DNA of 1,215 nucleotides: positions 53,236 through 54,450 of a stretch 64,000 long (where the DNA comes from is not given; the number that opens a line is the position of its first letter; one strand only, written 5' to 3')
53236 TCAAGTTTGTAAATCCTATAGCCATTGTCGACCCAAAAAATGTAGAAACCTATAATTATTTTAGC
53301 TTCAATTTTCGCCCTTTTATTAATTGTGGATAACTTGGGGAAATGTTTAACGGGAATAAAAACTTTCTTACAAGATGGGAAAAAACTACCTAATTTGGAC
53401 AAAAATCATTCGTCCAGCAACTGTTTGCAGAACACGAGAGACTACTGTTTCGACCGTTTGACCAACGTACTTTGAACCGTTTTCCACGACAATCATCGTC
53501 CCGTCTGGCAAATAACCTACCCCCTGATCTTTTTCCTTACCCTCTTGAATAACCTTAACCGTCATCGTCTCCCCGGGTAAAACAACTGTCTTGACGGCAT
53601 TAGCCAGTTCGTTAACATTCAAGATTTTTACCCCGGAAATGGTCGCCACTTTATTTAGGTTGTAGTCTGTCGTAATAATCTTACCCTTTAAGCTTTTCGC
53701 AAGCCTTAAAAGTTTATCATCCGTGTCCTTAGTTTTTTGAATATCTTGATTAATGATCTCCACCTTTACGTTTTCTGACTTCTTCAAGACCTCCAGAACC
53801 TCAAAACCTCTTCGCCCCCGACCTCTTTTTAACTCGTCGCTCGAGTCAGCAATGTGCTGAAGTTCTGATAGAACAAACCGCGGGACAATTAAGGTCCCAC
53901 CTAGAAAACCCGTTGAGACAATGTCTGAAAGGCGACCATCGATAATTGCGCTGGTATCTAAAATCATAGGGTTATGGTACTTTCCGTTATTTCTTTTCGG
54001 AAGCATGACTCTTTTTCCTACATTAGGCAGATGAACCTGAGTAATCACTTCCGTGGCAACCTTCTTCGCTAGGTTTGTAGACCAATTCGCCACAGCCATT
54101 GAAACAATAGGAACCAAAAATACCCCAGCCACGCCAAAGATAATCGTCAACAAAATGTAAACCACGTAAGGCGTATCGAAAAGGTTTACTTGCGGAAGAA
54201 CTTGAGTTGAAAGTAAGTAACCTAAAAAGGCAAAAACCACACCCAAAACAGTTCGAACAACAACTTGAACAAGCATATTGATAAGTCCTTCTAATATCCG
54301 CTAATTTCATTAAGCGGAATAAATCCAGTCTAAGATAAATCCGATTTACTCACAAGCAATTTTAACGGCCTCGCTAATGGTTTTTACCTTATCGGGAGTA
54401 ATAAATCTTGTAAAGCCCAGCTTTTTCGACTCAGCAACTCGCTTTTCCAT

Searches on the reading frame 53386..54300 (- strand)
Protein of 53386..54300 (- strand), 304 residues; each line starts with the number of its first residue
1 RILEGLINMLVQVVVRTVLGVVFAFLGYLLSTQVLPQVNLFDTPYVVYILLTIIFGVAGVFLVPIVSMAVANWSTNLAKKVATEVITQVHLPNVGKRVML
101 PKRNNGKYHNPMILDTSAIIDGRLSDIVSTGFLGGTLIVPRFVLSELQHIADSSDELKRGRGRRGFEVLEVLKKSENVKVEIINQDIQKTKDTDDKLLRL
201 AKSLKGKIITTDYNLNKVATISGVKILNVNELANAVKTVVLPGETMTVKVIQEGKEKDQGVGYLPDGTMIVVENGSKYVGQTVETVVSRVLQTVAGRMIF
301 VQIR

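Call 76: search_protein_families(library=pfam, proteins=[window:53386-54300:-], max_evalue=0.001)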
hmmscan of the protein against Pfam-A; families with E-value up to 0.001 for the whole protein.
window:53386-54300:- (304 aa): 3 families
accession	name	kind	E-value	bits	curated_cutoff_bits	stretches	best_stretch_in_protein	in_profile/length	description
PF01850.27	PIN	-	2.5e-05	25.3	23.6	1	112-219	1-118/120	PIN domain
PF01938.26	TRAM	-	4.2e-05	23.8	21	1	241-289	3-50/61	TRAM domain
PF13638.12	PIN_4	-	0.00015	22.5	21.9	1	113-226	2-128/132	PIN domain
